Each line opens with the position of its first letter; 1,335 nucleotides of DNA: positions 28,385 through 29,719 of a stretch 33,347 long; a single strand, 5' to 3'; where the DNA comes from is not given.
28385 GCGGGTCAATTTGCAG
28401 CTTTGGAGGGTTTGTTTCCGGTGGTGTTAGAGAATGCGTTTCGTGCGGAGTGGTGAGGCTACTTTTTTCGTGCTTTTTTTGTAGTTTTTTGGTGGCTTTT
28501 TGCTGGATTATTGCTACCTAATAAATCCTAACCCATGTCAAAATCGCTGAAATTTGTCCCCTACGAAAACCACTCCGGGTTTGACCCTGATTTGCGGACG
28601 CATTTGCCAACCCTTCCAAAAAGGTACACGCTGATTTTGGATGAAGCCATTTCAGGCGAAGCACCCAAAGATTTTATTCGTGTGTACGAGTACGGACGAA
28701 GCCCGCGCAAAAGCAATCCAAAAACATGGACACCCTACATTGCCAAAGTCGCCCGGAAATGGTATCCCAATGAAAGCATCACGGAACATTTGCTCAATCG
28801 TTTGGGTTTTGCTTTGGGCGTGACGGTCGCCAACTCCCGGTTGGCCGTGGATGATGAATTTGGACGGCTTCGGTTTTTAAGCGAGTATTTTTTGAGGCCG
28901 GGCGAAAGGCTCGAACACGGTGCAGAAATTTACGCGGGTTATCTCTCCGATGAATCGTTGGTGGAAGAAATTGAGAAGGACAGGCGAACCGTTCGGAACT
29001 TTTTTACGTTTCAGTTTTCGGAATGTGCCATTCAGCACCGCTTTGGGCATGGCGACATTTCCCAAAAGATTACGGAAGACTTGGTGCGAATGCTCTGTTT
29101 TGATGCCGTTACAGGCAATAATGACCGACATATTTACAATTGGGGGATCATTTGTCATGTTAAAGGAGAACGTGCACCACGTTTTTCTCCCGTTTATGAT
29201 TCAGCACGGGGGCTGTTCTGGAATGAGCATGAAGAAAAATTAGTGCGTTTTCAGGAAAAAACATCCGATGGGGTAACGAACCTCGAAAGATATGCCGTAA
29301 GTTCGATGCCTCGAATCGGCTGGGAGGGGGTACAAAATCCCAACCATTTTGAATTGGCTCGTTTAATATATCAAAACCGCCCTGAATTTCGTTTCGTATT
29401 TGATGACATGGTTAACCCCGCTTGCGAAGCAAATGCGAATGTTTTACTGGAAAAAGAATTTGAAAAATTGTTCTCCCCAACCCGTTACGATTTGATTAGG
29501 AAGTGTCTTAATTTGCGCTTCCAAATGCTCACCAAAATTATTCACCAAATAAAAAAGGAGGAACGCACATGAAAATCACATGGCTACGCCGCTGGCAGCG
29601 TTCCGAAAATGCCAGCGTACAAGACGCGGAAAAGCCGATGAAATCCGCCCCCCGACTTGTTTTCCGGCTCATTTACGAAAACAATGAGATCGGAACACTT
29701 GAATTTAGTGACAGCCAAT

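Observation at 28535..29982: Split HipA-like kinase with inverted gene order (kinase first, N-subdomain-like protein second) and no HTH partner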

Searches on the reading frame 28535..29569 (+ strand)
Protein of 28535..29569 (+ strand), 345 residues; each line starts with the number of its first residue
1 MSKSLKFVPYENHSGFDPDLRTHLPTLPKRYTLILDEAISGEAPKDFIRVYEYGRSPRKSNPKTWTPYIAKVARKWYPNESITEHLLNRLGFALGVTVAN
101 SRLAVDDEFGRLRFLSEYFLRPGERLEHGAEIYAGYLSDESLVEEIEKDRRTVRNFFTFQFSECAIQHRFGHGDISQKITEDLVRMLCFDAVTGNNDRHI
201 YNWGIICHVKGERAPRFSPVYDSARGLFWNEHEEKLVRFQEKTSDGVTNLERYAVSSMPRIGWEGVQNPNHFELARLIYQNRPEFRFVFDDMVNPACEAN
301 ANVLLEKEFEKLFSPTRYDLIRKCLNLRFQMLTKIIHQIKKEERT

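Call 3: search_protein_families(library=pfam, proteins=[window:28535-29569:+], max_evalue=1)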
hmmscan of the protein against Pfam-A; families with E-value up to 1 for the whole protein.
window:28535-29569:+ (345 aa): 2 families
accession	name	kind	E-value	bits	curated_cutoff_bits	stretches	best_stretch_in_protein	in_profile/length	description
PF07804.18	HipA_C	-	6.7e-12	45.9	30.5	1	39-229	3-165/213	HipA-like C-terminal domain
PF12850.12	Metallophos_2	-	0.16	12.4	27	1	160-207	22-60/154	Calcineurin-like phosphoesterase superfamily domain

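Call 4: search_protein_families(library=ncbifam, proteins=[window:28535-29569:+], max_evalue=1)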
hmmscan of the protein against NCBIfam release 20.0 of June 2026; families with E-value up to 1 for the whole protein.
window:28535-29569:+ (345 aa): 1 family
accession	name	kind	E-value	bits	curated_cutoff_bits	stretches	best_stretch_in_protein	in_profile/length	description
NF007297.0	PRK09775.1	equivalog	0.064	12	401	1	172-236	320-382/446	type II toxin-antitoxin system HipA family toxin YjjJ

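Call 6: search_protein_families(library=padloc, proteins=[window:28535-29569:+], max_evalue=0.1)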
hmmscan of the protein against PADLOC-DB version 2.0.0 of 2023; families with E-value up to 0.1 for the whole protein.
window:28535-29569:+ (345 aa): 9 families
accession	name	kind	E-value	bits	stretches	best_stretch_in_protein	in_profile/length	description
PDLC04340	PDC-M03A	-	1.3e-25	88.5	1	65-338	32-278/280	-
PDLC04344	PDC-M03A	-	6.6e-17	59.9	1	70-326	39-292/305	-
PDLC04339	PDC-M03A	-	1.3e-16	58.8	1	176-338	125-290/293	-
PDLC04342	PDC-M03A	-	3.4e-16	57.7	1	74-243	47-210/299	-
PDLC04345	PDC-M03A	-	5.3e-12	43.6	1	69-285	39-251/302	-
PDLC04341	PDC-M03A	-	3e-06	24.9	1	182-256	148-221/294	-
PDLC04338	PDC-M03A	-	7.5e-06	23.2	1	184-236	260-310/428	-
PDLC04343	PDC-M03A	-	2.5e-05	21.5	1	89-303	128-334/370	-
PDLC04337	PDC-M03A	-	0.00043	17.9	1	183-236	90-146/250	-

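Call 17: find_homologous_proteins(query=window:28535-29569:+)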
Query window:28535-29569:+ (345 aa): 725 proteins with E <= 0.001 among 1929 candidates; the best 120 are listed.
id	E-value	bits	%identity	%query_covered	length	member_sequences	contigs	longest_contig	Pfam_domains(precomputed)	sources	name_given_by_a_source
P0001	1.1e-229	780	96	100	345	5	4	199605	PF07804.19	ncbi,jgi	jgi:hypothetical protein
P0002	7.1e-199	678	83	100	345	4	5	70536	PF07804.19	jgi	-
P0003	9.8e-199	678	84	100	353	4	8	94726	PF07804.19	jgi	jgi:hypothetical protein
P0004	8.3e-195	665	82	100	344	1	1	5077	PF07804.19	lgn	-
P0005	3.8e-193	659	82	100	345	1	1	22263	PF07804.19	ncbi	-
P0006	1.8e-190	651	82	100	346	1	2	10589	PF07804.19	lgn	-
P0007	2.9e-189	647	84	95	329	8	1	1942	PF07804.19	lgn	-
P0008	5.1e-185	633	76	100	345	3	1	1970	PF07804.19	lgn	-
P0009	8.4e-184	629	78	100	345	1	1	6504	PF07804.19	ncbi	ncbi:MAG: HipA domain-containing protein [Saprospiraceae bacterium]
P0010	4.1e-180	617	76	100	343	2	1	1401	PF07804.19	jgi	jgi:HipA-like C-terminal domain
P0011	2.5e-179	614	78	100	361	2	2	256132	PF07804.19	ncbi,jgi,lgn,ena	jgi:hypothetical protein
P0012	7.2e-178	609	76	100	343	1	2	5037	PF07804.19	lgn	-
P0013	5.5e-176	603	76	100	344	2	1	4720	PF07804.19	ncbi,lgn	-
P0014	2.3e-172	591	75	100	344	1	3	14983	PF07804.19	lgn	-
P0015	7.1e-171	586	71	100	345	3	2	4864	PF07804.19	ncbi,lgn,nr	ncbi:MAG: HipA domain-containing protein [Bacteroidetes bacterium]|nr:HipA domain-containing protein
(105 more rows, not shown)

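Call 20: find_related_loci(query=A1, collection=genome_contigs, flank=6000)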
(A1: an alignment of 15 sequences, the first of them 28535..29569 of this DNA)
Query A1 (345 aa) in genome_contigs; peptide patterns used: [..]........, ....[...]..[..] (x = any residue, [..] = any of these).
290 stretches matched a pattern; 269 encode a relative of the query (tblastn E <= 1e-3); the best 80 are kept; 80 distinct loci.
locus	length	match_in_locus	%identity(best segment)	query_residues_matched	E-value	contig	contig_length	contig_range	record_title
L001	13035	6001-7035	89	1-345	0e+0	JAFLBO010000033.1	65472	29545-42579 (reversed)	MAG: Chitinophagales bacterium isolate UWPOB_CHIT8 gnl_X_BAPIIKCB_33, whole genome shotgun sequence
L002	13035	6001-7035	84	1-345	0e+0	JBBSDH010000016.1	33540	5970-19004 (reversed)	MAG: Chitinophagales bacterium isolate metawrap_la6_8 metawrap_la6_8_K_1479661_L_33540_cov_11.0000, whole genome shotgun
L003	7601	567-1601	82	1-345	0e+0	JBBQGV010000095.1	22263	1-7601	MAG: Chitinophagales bacterium isolate Co_metawrap_942 Cmw_942_k141_6055010_length_22263_cov_15.9946, whole genome shotg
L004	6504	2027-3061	78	1-345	0e+0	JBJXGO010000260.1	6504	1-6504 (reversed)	MAG: Saprospiraceae bacterium isolate F1F2.bin.255 k127_3595907, whole genome shotgun sequence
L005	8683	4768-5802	75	1-344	8e-179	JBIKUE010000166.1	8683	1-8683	MAG: Saprospiraceae bacterium isolate ME2015-08-07_3300034020_group6_bin72 Rohwer_bin598_scaffold_7087_c1, whole genome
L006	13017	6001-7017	74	1-339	1e-178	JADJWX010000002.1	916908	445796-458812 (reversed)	MAG: Lewinellaceae bacterium isolate Kalu_18-Q3-R12-55_BATAC.22 tig00001499-10-9145050, whole genome shotgun sequence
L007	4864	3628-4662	71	1-345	4e-180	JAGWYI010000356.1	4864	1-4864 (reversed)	MAG: Bacteroidetes bacterium isolate REEB487 contig-150_30038, whole genome shotgun sequence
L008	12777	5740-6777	73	1-345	8e-174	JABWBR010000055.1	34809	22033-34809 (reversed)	MAG: Saprospiraceae bacterium isolate MAG_35 scaffold_1072, whole genome shotgun sequence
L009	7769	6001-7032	73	1-345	2e-171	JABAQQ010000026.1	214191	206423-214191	MAG: Saprospiraceae bacterium isolate Bin_29 c_000000000287, whole genome shotgun sequence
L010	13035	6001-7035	67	1-345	1e-167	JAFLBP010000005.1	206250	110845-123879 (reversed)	MAG: Chitinophagales bacterium isolate UWPOB_CHIT9 gnl_X_GJGGICJK_5, whole genome shotgun sequence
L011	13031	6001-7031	81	1-344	9e-173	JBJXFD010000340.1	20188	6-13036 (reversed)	MAG: Saprospiraceae bacterium isolate F1F2.bin.554 k127_454294, whole genome shotgun sequence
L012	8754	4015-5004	46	3-340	8e-98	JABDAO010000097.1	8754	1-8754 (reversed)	MAG: Bacteroidetes bacterium isolate BWOrgControl_Nextera59_MAG1 3300020659.a:Ga0206851_1297, whole genome shotgun seque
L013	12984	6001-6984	46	3-337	2e-92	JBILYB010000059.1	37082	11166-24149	MAG: Prosthecobacter sp. isolate ME2018-11-08GD_3300042940_group8_bin26 Rohwer_bin2789_scaffold_703_c1, whole genome sho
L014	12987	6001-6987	46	8-341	4e-92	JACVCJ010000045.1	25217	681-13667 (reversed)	MAG: Bacteroidia bacterium isolate Desfum bin_9_GBBB05 NODE_187_length_25217_cov_5.788123, whole genome shotgun sequence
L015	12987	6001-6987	46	8-341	9e-92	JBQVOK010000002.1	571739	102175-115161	MAG: Flavobacteriales bacterium isolate Poolcontrole_22 NODE_2_length_571739_cov_6.643637, whole genome shotgun sequence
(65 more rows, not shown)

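Call 31: search_solved_structures(query=window:28535-29569:+, max_evalue=1, show_alignments=2)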
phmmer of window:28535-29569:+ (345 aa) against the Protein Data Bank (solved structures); distinct sequences matched with E-value up to 1: 4.
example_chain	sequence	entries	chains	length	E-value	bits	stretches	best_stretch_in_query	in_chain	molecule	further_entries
7ab3_C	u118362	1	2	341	0.015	17.7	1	79-224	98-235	HipA_C domain-containing protein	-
7ab4_C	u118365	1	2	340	0.015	17.7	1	79-224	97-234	HipA_C domain-containing protein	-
7ab5_C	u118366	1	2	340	0.075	15.4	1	79-222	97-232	HipA_C domain-containing protein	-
6mf2_A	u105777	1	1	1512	0.67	12.3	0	33-90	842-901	Coagulation factor VIII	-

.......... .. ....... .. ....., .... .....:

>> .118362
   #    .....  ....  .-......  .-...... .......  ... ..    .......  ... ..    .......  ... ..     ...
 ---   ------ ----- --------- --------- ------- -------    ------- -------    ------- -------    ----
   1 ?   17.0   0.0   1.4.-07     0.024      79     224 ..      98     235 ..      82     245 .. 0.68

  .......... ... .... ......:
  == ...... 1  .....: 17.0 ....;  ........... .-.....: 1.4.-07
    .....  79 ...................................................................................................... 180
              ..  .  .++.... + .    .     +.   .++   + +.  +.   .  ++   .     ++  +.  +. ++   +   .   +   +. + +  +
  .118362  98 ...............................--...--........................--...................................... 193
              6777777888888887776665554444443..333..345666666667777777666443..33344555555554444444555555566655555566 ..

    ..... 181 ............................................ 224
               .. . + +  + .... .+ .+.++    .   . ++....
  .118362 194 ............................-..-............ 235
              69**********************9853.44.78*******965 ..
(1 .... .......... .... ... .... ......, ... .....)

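Call 33: search_solved_structures(query=A1, max_evalue=0.01, show_alignments=2)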
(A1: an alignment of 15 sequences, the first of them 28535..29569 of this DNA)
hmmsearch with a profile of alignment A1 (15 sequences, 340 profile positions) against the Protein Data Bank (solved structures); distinct sequences matched with E-value up to 0.01: 3.
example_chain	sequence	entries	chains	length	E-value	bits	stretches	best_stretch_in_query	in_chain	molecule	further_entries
3akj_A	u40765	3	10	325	9.8e-11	44.7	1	77-332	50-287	CtkA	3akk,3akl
8ezr_B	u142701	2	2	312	0.0088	18.6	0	64-238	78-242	HipT(Lp)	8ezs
7vkb_A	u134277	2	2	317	0.0093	18.5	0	64-238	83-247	HipA_C domain-containing protein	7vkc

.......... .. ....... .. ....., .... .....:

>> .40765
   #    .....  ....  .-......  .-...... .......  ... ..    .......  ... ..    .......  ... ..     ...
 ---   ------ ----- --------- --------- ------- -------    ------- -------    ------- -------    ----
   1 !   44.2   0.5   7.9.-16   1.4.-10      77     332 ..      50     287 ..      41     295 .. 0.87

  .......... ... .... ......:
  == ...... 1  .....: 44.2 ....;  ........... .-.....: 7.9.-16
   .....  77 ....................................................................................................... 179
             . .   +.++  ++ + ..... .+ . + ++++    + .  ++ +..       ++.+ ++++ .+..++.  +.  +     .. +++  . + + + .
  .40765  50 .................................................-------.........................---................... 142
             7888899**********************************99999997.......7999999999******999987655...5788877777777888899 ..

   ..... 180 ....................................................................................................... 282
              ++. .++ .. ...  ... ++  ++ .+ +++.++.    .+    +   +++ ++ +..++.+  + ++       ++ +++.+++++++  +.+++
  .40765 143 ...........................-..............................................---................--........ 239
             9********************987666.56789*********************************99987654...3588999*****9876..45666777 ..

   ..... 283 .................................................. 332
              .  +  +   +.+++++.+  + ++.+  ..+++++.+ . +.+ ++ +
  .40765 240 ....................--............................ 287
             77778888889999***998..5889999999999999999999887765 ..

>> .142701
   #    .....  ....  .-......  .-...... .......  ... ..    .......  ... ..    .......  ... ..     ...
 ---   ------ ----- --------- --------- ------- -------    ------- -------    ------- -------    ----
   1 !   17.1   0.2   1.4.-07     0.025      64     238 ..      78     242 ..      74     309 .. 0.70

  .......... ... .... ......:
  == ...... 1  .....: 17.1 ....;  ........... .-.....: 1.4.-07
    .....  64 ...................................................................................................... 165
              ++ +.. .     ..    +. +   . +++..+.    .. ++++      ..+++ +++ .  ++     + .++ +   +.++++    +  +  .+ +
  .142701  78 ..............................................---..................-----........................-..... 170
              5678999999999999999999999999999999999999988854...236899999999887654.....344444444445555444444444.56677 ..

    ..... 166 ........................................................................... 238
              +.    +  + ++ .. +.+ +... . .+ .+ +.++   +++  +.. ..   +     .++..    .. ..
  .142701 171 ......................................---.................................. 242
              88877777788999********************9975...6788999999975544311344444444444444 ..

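Call 41: search_protein_families(library=pfam, alignment_id=A3, max_evalue=0.00001)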
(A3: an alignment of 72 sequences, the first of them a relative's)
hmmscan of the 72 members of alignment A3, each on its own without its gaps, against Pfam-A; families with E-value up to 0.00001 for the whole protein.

A. member 1, L001:2828-5839:- (1004 aa): 6 families
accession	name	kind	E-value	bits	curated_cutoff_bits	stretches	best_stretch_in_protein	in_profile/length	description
PF12008.13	EcoR124_C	-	9.7e-68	229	23.1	1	721-990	1-259/260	Type I restriction and modification enzyme - subunit R C terminal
PF22679.2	T1R_D3-like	-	1.9e-60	204.3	27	1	514-697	1-158/158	Type I restriction enzyme subunit R domain 3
PF18766.7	SWI2_SNF2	-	2.6e-56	191.2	26.7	1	258-499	1-208/221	SWI2/SNF2 ATPase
PF04851.21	ResIII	-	2.9e-42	144.8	22.5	1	254-432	3-163/164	Type III restriction enzyme, res subunit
PF04313.20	HSDR_N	-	1.4e-34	120.2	25.1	1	10-195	2-196/198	Type I restriction enzyme R protein N terminus (HSDR_N)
PF00270.35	DEAD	-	4.9e-08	33.3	26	1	257-432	2-161/167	DEAD/DEAH box helicase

B. families by the number of members that match (of 72 scanned): 66 families (the first 25 are shown)
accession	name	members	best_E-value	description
PF04851.21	ResIII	3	2.9e-42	Type III restriction enzyme, res subunit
PF01420.25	Methylase_S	3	2.4e-15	Type I restriction modification DNA specificity domain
PF07350.19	Gig2-like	3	1.9e-07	Gig2-like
PF05721.19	PhyH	3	9.4e-07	Phytanoyl-CoA dioxygenase (PhyH)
PF20473.4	MmeI_Mtase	2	2.5e-89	MmeI, DNA-methyltransferase domain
PF00580.27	UvrD-helicase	2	5.1e-89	UvrD/REP helicase N-terminal domain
PF13361.12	UvrD_C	2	4e-79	UvrD-like helicase C-terminal domain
PF18766.7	SWI2_SNF2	2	1.1e-76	SWI2/SNF2 ATPase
PF22679.2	T1R_D3-like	2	1.9e-60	Type I restriction enzyme subunit R domain 3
PF04313.20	HSDR_N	2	3.5e-55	Type I restriction enzyme R protein N terminus (HSDR_N)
PF20464.3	MmeI_N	2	6.2e-48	MmeI, N-terminal domain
PF20467.3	MmeI_C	2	4.3e-27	MmeI, C-terminal domain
PF20465.4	MmeI_hel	2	4.5e-26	MmeI, helicase spacer domain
PF13245.12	AAA_19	2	1.3e-22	AAA domain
PF01381.28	HTH_3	2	2.9e-11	Helix-turn-helix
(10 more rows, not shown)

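Call 61: predict_structure(alignment_id=A4)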
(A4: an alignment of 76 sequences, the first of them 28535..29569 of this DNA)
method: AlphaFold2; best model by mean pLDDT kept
length: 345 residues; sequences in the alignment: 76
mean_pLDDT: 93.9   pTM: 0.92
mean pLDDT of the five models: 93.9, 93.2, 92.6, 91.9, 91.8
residues with pLDDT >= 90: 288; 70-90: 54; 50-70: 2; < 50: 1
segments of 3 or more residues with pLDDT < 50: none
pLDDT, mean of each block of 10 residues (from residue 1): 80 90 94 87 86 89 94 89 97 96 94 96 96 97 93 93 98 96 98 93 96 97 90 92 88 94 96 98 98 98 98 97 98 98 89
secondary structure, 60 per line:
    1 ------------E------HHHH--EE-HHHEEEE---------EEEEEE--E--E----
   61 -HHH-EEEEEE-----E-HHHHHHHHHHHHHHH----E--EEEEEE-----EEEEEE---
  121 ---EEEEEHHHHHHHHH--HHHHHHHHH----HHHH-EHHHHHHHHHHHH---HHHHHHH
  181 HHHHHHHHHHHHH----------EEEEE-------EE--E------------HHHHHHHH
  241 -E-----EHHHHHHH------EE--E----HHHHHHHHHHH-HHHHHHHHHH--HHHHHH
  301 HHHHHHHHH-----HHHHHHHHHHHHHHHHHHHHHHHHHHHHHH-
elements in order: H20-23 E32-35 E45-50 E66-71 H79-93 E101-106 E112-117 E124-128 H129-137 H140-148 H153-156 H159-170 H174-193 E204-208 H233-240 H249-255 H271-281 H283-292 H295-309 H315-344

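Call 63: fold_search(model_id=the predicted structure, library=pdb)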
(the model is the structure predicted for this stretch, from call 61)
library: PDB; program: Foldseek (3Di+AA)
matches with E <= 10: 1678; with E <= 0.001: 56
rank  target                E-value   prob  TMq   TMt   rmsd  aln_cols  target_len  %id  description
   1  3akk_A                5.3e-12  1.00  0.69  0.79   3.6       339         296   12  Crystal structure of A Helicobacter pylori proinflammatory kinase CtkA (released 2010-12-01)
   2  3akk_B                1.8e-11  1.00  0.68  0.80   3.8       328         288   14  Crystal structure of A Helicobacter pylori proinflammatory kinase CtkA (released 2010-12-01)
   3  3akl_C                2.6e-11  1.00  0.68  0.82   3.6       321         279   14  Crystal structure of A Helicobacter pylori proinflammatory kinase CtkA (released 2010-12-01)
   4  3akk_D                4.0e-11  1.00  0.71  0.83   3.4       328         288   13  Crystal structure of A Helicobacter pylori proinflammatory kinase CtkA (released 2010-12-01)
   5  3akl_A                5.2e-11  1.00  0.61  0.74   4.9       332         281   14  Crystal structure of A Helicobacter pylori proinflammatory kinase CtkA (released 2010-12-01)
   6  3akj_A                1.1e-10  1.00  0.64  0.78   3.5       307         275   12  Crystal structure of A Helicobacter pylori proinflammatory kinase CtkA (released 2010-12-01)
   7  3akk_C                1.1e-10  1.00  0.63  0.75   4.9       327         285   13  Crystal structure of A Helicobacter pylori proinflammatory kinase CtkA (released 2010-12-01)
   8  3dnv_A                1.6e-08  1.00  0.52  0.44   5.6       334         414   12  MDT Protein (released 2009-01-27)
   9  3tpv                  2.2e-08  1.00  0.50  0.42   5.8       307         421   13  Structure of pHipA bound to ADP (released 2012-10-03)
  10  3dnt_A                5.7e-08  1.00  0.49  0.42   5.6       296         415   12  structures of MDT proteins (released 2009-01-27)
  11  3tpd                  1.0e-07  1.00  0.49  0.44   5.6       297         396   12  Structure of pHipA, monoclinic form (released 2012-10-03)
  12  3tpb                  1.1e-07  1.00  0.50  0.44   5.4       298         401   12  Structure of HipA(S150A) (released 2012-10-03)
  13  7vkb_A                1.2e-07  1.00  0.48  0.62   6.7       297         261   16  Crystal structure of the a bacterial kinase complex (released 2022-06-29)
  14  8ezr_B                1.3e-07  1.00  0.47  0.58   7.0       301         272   16  Crystal structure of the HipS(Lp)-HipT(Lp) complex from Legionella pneumophila, native protein (released 2023-09-27)
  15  8ezs_B                1.3e-07  1.00  0.48  0.61   8.3       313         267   16  Crystal structure of the HipS(Lp)-HipT(Lp) complex from Legionella pneumophila, Sel-met protein (released 2023-09-27)
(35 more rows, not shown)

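Call 67: search_protein_representatives(alignment_id=A1)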
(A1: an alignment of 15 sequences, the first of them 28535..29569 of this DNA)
Query: 15 sequences, 340 profile positions. Proteins with E-value up to 0.001 (for the whole library): 2963; up to 1e-10: 906; up to 1e-30: 291. The best 150 are listed.
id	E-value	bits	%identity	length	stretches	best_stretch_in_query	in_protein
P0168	3.2e-137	473.8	-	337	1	1-333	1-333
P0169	4.9e-134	463.3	-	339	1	4-332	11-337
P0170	3.8e-133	460.4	-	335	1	3-333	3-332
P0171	4.1e-133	460.3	-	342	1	4-332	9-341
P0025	1.2e-132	458.8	-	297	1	50-339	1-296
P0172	3.9e-130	450.5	-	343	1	6-332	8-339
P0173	1.4e-125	435.5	-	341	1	3-333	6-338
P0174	8.7e-125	432.9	-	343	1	4-332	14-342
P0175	1.8e-124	431.9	-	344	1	2-332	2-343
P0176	5.8e-123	426.9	-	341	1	4-333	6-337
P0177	1.4e-120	419.1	-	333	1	5-330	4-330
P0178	1.9e-119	415.4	-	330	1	9-329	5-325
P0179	1.2e-118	412.8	-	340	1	2-331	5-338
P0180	4.6e-118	410.8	-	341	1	2-333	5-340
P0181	1.9e-116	405.5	-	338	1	4-337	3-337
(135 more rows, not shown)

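Call 68: search_dna_similar(query=window:28535-29569:+, collection=plasmids, mode=protein, max_rows=15)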
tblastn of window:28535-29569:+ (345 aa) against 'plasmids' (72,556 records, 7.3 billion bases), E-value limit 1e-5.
No match.

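Call 69: search_dna_similar(query=window:28535-29569:+, collection=phages, mode=protein, max_rows=10)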
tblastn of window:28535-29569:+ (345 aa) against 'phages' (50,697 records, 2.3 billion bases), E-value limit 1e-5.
Records with a match: 2; places in all: 2; records where one place covers at least 80% of the query: 0.
Best place of each record, by identity: <60% 2.
By first word of the organism name: Yersinia 1; Escherichia 1.
By host as written in the record: Yersinia pestis 1; Escherichia coli U899 (uropathogenic UPEC) 1.
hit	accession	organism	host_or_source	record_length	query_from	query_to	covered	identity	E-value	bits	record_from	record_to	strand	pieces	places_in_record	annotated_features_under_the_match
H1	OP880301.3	Yersinia phage GMG73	Yersinia pestis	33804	67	308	70%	22.3%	2e-6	56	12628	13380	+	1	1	record has no annotation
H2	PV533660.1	Escherichia phage 899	Escherichia coli U899 (uropathogenic ...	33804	67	308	70%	22.3%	2e-6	56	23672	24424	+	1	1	hypothetical protein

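Call 70: get_annotated_region(hit=H2, flank=2500)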
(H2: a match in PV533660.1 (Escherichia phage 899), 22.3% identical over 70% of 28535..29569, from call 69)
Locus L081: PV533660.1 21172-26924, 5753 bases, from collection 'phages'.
description: Escherichia phage 899, complete genome.
organism: Escherichia phage 899 (NCBI taxid 3416835)
taxonomy: Viruses
host: Escherichia coli U899 (uropathogenic UPEC); source: human; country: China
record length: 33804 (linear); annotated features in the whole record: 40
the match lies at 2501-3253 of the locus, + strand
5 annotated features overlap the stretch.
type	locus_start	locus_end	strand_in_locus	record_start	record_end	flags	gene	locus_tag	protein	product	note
CDS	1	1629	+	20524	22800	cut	-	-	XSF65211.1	replication endonuclease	-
CDS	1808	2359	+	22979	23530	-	-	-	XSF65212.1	3'-5' exoribonuclease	-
CDS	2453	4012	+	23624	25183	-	-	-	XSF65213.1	hypothetical protein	-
CDS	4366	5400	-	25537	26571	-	-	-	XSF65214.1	portal protein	-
CDS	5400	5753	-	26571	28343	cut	-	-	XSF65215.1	terminase large subunit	-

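Call 71: search_protein_families(library=pfam, proteins=[L081:2453-4009:+], max_evalue=0.01)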
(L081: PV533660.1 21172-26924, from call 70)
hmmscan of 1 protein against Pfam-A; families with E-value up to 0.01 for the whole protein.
L081:2453-4009:+ (519 aa): 3 families
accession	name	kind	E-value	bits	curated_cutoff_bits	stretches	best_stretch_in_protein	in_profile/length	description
PF08797.16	HIRAN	-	1.3e-10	41.4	24.7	1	425-497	2-73/96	HIRAN domain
PF13657.11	Couple_hipA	-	7.3e-06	26.9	22.5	1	315-409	9-94/99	HipA N-terminal domain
PF07804.18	HipA_C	-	6.6e-05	23.1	30.5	1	17-176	22-160/213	HipA-like C-terminal domain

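Call 72: search_protein_families(library=padloc, proteins=[L081:2453-4009:+], max_evalue=0.001)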
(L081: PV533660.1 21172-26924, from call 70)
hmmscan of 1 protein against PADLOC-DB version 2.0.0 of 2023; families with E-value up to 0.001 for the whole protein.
L081:2453-4009:+ (519 aa): 15 families
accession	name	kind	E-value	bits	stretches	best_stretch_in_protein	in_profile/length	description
PDLC04352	PDC-M03B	-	8.7e-31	105.3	1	297-497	4-207/250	-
PDLC04347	PDC-M03B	-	1.8e-29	101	1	298-516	4-222/245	-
PDLC04349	PDC-M03B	-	4.8e-28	96.4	1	300-503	9-214/232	-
PDLC04340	PDC-M03A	-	9.2e-27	92.2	1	18-280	35-269/280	-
PDLC04348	PDC-M03B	-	1.3e-24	85.3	1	298-517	4-224/248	-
PDLC04344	PDC-M03A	-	7.1e-18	63.1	1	17-233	36-250/305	-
PDLC04342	PDC-M03A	-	1.3e-16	59.1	1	18-239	37-255/299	-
PDLC04345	PDC-M03A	-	4.6e-16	56.9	1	17-284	34-299/302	-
PDLC04351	PDC-M03B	-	1e-11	42.9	1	299-486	6-195/255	-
PDLC04339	PDC-M03A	-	2.8e-10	38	1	128-181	137-180/293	-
PDLC04343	PDC-M03A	-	4.5e-09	33.8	1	19-183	109-263/370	-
PDLC04337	PDC-M03A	-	1e-08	33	1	130-182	92-136/250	-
PDLC04341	PDC-M03A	-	1.2e-08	32.7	1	130-184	151-198/294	-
PDLC04346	PDC-M03B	-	1.1e-07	29.7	1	367-513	23-180/262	-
PDLC04338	PDC-M03A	-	0.0002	18.5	1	129-184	260-306/428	-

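Call 79: find_related_loci(query=A1, collection=viral_contigs, flank=5000)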
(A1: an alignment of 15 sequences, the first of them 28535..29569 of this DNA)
Query A1 (345 aa) in viral_contigs; peptide patterns used: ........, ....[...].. (x = any residue, [..] = any of these).
30 stretches matched a pattern; 2 encode a relative of the query (tblastn E <= 1e-3); 2 distinct loci.
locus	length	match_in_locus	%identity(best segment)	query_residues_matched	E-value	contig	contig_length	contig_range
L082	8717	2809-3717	44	30-336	3e-78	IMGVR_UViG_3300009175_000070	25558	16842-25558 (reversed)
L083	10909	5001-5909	43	30-336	2e-72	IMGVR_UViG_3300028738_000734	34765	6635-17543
